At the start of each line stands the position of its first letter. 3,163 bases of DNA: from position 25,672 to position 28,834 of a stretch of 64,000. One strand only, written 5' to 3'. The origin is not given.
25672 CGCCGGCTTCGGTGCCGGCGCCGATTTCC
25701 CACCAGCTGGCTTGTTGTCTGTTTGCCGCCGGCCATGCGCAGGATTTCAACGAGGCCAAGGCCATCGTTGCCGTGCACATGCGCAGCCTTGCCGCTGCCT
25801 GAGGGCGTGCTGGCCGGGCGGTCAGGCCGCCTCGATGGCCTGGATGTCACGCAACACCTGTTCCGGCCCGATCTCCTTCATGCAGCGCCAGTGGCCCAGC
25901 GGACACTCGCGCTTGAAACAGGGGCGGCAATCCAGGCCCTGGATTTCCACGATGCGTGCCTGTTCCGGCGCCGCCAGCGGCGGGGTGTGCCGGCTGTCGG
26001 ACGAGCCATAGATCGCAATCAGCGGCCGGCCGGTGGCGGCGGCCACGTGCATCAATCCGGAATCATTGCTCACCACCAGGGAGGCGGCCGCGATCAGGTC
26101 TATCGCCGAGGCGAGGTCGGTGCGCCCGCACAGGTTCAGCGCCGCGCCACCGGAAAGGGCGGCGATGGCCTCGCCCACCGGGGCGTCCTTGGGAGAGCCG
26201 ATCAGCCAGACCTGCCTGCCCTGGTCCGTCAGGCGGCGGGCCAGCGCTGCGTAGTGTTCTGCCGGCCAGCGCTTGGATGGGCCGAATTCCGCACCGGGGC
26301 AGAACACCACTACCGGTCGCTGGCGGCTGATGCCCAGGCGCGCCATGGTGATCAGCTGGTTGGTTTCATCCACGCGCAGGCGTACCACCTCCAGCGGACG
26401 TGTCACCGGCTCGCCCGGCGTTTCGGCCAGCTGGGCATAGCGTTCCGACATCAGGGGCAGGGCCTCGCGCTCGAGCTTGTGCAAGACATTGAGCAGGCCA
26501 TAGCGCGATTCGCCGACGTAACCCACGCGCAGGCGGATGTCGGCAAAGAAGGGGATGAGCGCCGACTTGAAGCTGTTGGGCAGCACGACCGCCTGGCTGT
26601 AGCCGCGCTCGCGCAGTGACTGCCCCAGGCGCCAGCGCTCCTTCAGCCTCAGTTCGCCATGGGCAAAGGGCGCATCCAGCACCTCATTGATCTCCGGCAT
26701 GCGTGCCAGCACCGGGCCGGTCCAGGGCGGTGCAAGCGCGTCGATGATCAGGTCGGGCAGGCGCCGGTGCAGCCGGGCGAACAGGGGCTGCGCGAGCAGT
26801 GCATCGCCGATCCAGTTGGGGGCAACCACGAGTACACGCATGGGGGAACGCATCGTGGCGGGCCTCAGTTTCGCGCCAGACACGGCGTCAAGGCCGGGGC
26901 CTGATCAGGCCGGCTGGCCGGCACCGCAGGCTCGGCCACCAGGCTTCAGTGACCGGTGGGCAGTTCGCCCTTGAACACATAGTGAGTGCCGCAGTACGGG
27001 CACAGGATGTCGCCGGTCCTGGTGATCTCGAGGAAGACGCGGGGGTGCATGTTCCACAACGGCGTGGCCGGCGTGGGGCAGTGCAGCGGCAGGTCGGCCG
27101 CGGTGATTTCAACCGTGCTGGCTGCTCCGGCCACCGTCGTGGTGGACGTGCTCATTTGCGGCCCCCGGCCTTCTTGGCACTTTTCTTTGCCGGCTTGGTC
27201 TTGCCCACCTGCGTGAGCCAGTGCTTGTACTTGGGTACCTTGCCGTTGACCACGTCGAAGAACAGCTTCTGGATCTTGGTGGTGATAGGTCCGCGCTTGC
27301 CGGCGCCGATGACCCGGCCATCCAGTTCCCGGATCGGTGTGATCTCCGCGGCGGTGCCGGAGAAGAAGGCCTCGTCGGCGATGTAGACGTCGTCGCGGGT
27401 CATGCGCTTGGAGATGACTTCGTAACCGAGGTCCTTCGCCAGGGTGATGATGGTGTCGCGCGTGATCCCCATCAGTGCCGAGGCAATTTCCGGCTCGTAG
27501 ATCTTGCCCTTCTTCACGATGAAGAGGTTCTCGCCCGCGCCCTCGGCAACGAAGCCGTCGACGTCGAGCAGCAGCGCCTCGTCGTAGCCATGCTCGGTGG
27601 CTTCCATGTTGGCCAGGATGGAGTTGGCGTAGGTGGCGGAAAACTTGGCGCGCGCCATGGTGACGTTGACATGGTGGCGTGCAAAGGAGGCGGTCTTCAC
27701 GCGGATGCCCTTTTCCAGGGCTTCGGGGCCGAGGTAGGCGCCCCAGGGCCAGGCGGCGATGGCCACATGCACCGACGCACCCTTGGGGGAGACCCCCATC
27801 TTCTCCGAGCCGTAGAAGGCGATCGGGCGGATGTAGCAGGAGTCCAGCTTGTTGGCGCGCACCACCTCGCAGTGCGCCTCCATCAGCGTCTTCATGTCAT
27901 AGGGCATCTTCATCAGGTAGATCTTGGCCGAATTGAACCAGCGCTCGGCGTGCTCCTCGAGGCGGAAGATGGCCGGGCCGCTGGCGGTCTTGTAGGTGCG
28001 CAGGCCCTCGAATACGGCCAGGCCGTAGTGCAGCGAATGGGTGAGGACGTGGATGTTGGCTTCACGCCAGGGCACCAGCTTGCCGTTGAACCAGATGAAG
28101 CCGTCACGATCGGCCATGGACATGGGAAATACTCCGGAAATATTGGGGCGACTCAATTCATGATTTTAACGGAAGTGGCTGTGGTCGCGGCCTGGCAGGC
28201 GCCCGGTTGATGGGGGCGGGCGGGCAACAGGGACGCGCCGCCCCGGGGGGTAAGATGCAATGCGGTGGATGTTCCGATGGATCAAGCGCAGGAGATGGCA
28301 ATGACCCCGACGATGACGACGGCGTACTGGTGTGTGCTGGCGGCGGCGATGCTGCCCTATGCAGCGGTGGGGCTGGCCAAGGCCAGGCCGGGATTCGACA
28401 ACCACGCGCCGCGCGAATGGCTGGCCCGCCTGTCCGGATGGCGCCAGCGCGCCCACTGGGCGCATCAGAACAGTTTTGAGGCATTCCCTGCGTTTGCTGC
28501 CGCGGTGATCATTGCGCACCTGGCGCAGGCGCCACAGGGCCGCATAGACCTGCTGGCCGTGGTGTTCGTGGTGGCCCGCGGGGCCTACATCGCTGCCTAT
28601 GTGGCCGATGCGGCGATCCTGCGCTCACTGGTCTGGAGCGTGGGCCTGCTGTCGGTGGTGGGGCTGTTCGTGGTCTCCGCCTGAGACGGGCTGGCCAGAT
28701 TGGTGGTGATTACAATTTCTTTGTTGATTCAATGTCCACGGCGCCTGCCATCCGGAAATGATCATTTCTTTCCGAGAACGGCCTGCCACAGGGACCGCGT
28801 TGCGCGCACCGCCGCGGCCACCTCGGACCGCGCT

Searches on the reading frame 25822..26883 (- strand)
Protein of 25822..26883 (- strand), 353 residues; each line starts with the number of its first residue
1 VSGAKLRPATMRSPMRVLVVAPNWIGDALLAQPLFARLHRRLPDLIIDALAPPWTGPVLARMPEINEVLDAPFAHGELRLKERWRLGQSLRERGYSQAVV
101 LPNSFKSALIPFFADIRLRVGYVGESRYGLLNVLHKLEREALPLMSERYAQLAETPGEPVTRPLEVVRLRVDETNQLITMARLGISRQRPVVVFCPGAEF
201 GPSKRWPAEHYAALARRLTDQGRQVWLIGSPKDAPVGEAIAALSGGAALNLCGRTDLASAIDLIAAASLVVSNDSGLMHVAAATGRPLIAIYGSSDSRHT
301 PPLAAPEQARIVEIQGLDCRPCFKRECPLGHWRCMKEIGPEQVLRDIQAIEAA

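Call 40: search_protein_families(library=pfam, proteins=[window:25822-26883:-])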
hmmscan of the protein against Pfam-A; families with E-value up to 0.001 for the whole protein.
window:25822-26883:- (353 aa): 1 family
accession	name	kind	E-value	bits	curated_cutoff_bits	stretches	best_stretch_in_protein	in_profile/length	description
PF01075.23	Glyco_transf_9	-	8.3e-66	222.2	22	1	83-332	1-246/247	Glycosyltransferase family 9 (heptosyltransferase)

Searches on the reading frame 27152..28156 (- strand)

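Call 40: search_protein_families(library=pfam, proteins=[window:27152-28156:-])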
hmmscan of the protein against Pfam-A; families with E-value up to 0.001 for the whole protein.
window:27152-28156:- (334 aa): 1 family
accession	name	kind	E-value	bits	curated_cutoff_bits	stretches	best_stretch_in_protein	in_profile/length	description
PF01063.24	Aminotran_4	-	3.3e-49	168.2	28.5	1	48-277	2-222/223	Amino-transferase class IV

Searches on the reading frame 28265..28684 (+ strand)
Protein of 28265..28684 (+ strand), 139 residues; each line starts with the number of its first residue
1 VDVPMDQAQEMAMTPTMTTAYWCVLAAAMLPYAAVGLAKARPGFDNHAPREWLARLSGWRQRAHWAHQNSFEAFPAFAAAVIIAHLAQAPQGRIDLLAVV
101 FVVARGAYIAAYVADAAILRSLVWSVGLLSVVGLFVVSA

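Call 40: search_protein_families(library=pfam, proteins=[window:28265-28684:+])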
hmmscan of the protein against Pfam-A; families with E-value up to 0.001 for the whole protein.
window:28265-28684:+ (139 aa): 1 family
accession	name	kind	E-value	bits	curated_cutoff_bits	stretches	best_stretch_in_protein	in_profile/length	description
PF01124.23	MAPEG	-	4.9e-29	101.5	23.4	1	19-138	1-127/129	MAPEG family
